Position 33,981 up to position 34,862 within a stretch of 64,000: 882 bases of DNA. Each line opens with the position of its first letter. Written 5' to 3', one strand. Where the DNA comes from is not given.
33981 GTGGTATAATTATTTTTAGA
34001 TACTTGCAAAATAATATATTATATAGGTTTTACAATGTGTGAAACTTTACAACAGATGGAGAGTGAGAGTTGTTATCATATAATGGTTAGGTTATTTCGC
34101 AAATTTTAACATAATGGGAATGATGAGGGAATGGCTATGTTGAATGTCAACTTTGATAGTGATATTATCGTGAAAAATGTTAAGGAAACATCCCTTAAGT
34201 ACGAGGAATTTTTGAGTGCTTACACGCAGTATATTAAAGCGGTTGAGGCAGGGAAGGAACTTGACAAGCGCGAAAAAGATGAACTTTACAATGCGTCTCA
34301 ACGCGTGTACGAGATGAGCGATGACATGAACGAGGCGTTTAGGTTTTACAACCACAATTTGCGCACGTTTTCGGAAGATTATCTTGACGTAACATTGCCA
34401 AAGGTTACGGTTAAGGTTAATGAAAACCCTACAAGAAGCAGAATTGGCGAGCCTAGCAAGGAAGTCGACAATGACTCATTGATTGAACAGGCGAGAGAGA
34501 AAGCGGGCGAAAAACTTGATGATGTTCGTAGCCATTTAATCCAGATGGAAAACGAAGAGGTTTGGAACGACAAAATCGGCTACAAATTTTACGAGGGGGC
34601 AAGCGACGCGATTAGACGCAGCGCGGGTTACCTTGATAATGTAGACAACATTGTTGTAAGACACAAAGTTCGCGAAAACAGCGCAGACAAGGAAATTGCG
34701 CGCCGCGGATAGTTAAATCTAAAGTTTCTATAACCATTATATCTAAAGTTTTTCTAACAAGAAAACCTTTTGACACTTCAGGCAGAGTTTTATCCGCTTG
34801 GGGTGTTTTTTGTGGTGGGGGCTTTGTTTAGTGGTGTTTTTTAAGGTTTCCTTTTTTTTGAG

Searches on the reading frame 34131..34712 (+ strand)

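Call 15: search_protein_families(library=pfam, proteins=[window:34131-34712:+])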
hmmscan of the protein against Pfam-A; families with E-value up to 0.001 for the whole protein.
window:34131-34712:+ (193 aa): 1 family
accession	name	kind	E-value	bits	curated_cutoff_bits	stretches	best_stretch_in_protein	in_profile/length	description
PF18058.6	SbsC_C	-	2.9e-06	28.1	27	0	31-87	59-113/131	SbsC C-terminal domain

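Call 29: search_protein_families(library=ncbifam, proteins=[window:34131-34712:+], max_evalue=0.01)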
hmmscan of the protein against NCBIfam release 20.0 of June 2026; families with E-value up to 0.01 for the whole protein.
window:34131-34712:+ (193 aa): 0 families
